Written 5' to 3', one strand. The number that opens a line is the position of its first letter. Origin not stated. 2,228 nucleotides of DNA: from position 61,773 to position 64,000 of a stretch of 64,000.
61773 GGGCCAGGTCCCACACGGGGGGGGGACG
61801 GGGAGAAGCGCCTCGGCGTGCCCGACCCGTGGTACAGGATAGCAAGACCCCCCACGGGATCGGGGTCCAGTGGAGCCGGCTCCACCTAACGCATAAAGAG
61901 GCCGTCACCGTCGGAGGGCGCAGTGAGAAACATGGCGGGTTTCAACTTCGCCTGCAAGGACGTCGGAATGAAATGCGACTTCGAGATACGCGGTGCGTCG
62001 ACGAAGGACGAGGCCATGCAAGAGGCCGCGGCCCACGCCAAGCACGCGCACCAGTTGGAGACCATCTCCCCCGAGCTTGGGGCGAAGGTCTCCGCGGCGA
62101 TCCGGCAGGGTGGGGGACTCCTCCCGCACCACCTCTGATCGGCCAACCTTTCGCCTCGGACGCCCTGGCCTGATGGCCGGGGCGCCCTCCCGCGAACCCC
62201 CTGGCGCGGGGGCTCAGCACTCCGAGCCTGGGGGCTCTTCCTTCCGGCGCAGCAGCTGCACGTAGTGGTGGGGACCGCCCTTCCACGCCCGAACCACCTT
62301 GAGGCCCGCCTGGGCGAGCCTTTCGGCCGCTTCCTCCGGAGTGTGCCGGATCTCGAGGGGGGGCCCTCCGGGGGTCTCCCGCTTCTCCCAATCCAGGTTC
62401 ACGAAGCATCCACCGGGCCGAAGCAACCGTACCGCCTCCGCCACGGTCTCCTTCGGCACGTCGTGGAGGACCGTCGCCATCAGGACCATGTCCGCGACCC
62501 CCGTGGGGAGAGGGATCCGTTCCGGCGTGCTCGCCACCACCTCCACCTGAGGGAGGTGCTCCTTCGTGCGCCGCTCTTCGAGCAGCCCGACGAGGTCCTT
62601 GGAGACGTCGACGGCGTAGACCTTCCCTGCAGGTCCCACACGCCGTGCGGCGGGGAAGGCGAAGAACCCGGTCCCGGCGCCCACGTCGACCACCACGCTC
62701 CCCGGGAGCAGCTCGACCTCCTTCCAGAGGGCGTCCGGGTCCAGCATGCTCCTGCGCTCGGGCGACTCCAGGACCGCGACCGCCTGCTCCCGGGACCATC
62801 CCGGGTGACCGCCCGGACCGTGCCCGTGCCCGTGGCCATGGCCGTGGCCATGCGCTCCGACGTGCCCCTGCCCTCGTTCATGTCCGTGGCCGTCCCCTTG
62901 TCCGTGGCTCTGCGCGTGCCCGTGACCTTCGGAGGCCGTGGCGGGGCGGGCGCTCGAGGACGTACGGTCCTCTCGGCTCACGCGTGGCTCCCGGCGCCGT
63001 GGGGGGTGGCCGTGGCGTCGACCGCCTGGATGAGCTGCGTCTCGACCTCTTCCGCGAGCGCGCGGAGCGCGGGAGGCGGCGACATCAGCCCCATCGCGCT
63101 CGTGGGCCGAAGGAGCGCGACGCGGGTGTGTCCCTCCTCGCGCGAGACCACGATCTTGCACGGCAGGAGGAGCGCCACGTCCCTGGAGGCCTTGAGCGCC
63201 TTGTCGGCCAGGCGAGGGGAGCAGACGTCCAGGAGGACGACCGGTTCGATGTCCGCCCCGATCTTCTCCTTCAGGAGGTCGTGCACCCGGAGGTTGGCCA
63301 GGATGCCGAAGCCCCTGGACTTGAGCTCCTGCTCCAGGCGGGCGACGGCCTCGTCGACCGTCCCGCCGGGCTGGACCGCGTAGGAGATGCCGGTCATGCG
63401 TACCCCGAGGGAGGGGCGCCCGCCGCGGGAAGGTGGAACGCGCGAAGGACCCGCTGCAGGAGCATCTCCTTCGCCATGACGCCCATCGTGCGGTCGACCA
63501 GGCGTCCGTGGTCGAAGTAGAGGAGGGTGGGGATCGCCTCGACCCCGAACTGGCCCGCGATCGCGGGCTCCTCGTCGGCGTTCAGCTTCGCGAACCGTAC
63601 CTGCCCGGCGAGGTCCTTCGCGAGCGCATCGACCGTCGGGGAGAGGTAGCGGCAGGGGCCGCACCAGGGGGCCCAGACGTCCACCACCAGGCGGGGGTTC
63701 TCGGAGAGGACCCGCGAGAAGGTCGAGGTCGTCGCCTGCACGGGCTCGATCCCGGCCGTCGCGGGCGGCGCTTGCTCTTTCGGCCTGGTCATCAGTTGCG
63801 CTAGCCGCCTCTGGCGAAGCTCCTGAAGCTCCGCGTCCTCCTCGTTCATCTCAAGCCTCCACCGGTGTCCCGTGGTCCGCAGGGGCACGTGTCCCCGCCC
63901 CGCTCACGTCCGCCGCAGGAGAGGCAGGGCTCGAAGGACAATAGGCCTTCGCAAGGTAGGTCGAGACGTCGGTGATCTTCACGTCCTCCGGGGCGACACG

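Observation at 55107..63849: Hemerythrin / DUF2249 / DUF59 / DUF1059 / DUF302-Trx island with two unassigned polytopic membrane proteins: candidate archaeal NO-, O2- or metal-stress and Fe-S repair system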

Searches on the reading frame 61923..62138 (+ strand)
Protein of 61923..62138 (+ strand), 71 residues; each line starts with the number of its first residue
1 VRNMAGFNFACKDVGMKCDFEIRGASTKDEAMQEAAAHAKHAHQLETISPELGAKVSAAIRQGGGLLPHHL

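Call 3: search_protein_families(library=pfam, max_evalue=0.01, proteins=[window:61923-62138:+])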
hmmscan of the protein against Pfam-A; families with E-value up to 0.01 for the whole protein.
window:61923-62138:+ (71 aa): 1 family
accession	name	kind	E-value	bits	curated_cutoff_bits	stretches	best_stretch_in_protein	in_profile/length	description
PF06348.16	DUF1059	-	6.2e-18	65.2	21.1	1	8-61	3-55/56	Protein of unknown function (DUF1059)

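Call 5: search_protein_families(library=ncbifam, max_evalue=1, proteins=[window:61923-62138:+])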
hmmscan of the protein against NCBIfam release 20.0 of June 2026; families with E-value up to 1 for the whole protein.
window:61923-62138:+ (71 aa): 0 families

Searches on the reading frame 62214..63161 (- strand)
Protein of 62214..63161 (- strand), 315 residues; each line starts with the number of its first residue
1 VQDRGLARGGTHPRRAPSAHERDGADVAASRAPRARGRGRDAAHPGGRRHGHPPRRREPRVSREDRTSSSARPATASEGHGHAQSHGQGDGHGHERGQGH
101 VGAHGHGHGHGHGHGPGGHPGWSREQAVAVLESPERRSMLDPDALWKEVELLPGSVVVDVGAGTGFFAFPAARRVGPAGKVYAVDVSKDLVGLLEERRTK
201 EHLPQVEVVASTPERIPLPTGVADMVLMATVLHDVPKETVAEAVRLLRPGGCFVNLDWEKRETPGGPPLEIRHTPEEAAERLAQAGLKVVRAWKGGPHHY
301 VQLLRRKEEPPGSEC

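Call 3: search_protein_families(library=pfam, max_evalue=0.01, proteins=[window:62214-63161:-])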
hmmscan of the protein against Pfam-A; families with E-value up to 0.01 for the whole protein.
window:62214-63161:- (315 aa): 13 families
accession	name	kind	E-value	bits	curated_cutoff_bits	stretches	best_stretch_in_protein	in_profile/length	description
PF08241.18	Methyltransf_11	-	2.3e-16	60.6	21.2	1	158-254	1-94/95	Methyltransferase domain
PF13649.12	Methyltransf_25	-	4.3e-16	59.8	27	1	157-251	1-97/97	Methyltransferase domain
PF13847.12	Methyltransf_31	-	4.8e-13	49.5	27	1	154-263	4-118/145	Methyltransferase domain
PF01209.24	Ubie_methyltran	-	1.9e-11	44.2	20.1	1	150-263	44-159/233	ubiE/COQ5 methyltransferase family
PF08242.18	Methyltransf_12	-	9.1e-11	42.8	30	1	158-253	1-98/98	Methyltransferase domain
PF01728.25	FtsJ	-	1.1e-05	25.8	24.1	1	150-198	17-62/181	FtsJ-like methyltransferase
PF02475.24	TRM5-TYW2_MTfase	-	1.7e-05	25.3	28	1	153-251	36-131/164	TRM5/TYW2 methyltransferase domain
PF13489.12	Methyltransf_23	-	2.4e-05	24.6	27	1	152-260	21-121/164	Methyltransferase domain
PF00891.24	Methyltransf_2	-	6e-05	22.9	22.3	1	135-242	44-147/210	O-methyltransferase domain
PF01135.25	PCMT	-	0.00011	22.5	20.3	1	149-211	69-131/210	Protein-L-isoaspartate(D-aspartate) O-methyltransferase (PCMT)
PF08704.16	GCD14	-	0.00026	21.2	26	1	146-189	33-76/247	tRNA methyltransferase complex GCD14 subunit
PF06325.19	PrmA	-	0.00033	20.7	22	1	151-254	159-257/296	Ribosomal protein L11 methyltransferase (PrmA)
PF05175.20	MTS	-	0.0031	17.6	23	1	155-232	33-108/170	Methyltransferase small domain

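Call 5: search_protein_families(library=ncbifam, max_evalue=1, proteins=[window:62214-63161:-])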
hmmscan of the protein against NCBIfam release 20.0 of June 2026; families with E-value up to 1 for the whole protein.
window:62214-63161:- (315 aa): 59 families (the best 25 are shown)
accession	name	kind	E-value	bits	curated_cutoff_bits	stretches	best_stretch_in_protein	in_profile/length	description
NF008823.0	PRK11873.1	subfamily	1.5e-17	63.9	263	1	150-254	74-180/272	arsenite methyltransferase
NF041537.1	ArsM_AhpD_UU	exception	3.2e-16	59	510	1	151-254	74-179/345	arsenite methyltransferase/AhpD domain selenoprotein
NF047649.1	MTase_UXPK_star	exception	4.6e-13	48.8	460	1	150-255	74-181/283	methyltransferase/UXPK-star double selenoprotein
NF052510.1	methyltran_MpqE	exception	4.2e-12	46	335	1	148-260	41-156/234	methyl-plastoquinone biosynthesis methyltransferase MpqE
NF001244.0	PRK00216.1-5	equivalog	2.7e-11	43.2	216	1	147-263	42-161/236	bifunctional demethylmenaquinone methyltransferase/2-methoxy-6-polyprenyl-1,4-benzoquinol methylase UbiE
NF001240.0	PRK00216.1-1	equivalog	4.8e-11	42.2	378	1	151-260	61-173/251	bifunctional demethylmenaquinone methyltransferase/2-methoxy-6-polyprenyl-1,4-benzoquinol methylase UbiE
NF001243.0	PRK00216.1-4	equivalog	1.8e-10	40.6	235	1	146-258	40-154/237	demethylmenaquinone methyltransferase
TIGR02752.1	MenG_heptapren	equivalog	4e-10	39.6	419.85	1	147-259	39-153/231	demethylmenaquinone methyltransferase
TIGR01934.1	MenG_MenH_UbiE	subfamily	4.8e-10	39.1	158.35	1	147-263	33-149/223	ubiquinone/menaquinone biosynthesis methyltransferase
NF041536.1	ArsM_DUF2284_UU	exception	7.8e-10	37.7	575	1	153-254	76-179/459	arsenite methyltransferase/DUF2284 domain selenoprotein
NF045667.1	MTase_DVU1556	equivalog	1.9e-09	37.3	155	1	149-289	18-162/213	DVU_1556 family methyltransferase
NF001242.0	PRK00216.1-3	equivalog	3.5e-09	36.4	351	1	154-262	71-182/258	bifunctional demethylmenaquinone methyltransferase/2-methoxy-6-polyprenyl-1,4-benzoquinol methylase UbiE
TIGR02469.1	CbiT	equivalog_domain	5.7e-09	36.3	78.3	1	148-216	14-81/124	precorrin-6Y C5,15-methyltransferase (decarboxylating) subunit CbiT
NF041255.1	mycofact_MftM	equivalog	5.9e-09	35.6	200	1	149-247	135-233/289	mycofactocin oligosaccharide methyltransferase MftM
NF043040.1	corrin_prot_MT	hypoth_equivalog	2.9e-07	30.1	180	1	149-256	38-148/216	corrinoid protein-associated methyltransferase CpaM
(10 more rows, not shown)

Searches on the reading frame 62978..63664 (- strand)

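Call 4: search_protein_families(library=pfam, max_evalue=0.01, proteins=[window:62978-63664:-])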
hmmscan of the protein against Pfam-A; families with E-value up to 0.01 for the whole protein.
window:62978-63664:- (228 aa): 1 family
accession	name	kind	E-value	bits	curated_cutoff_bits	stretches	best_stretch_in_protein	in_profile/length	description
PF03625.19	DUF302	-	4.7e-17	62.1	23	1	127-187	3-63/63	Domain of unknown function DUF302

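Call 5: search_protein_families(library=ncbifam, max_evalue=1, proteins=[window:62978-63664:-])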
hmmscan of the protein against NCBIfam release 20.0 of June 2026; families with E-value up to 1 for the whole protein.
window:62978-63664:- (228 aa): 0 families

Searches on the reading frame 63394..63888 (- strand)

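Call 4: search_protein_families(library=pfam, max_evalue=0.01, proteins=[window:63394-63888:-])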
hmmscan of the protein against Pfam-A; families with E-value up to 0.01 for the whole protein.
window:63394-63888:- (164 aa): 7 families
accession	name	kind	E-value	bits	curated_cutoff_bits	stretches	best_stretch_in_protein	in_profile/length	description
PF00085.26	Thioredoxin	-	3.7e-24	85.1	23.5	1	50-146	3-100/103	Thioredoxin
PF13098.12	Thioredoxin_2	-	4e-06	27.6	27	1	62-145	3-102/104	Thioredoxin-like domain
PF04756.19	OST3_OST6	-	0.0014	18.5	27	1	76-127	46-104/294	OST3 / OST6 family, transporter family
PF08534.16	Redoxin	-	0.0017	18.6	26.6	1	64-146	28-113/148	Redoxin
PF14595.12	Thioredoxin_9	-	0.0027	18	25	1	72-128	49-107/129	Thioredoxin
PF13905.12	Thioredoxin_8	-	0.0081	16.9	27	0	68-106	5-45/94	Thioredoxin-like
PF13728.12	TraF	-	0.0083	16.4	23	0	75-148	140-224/224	F plasmid transfer operon protein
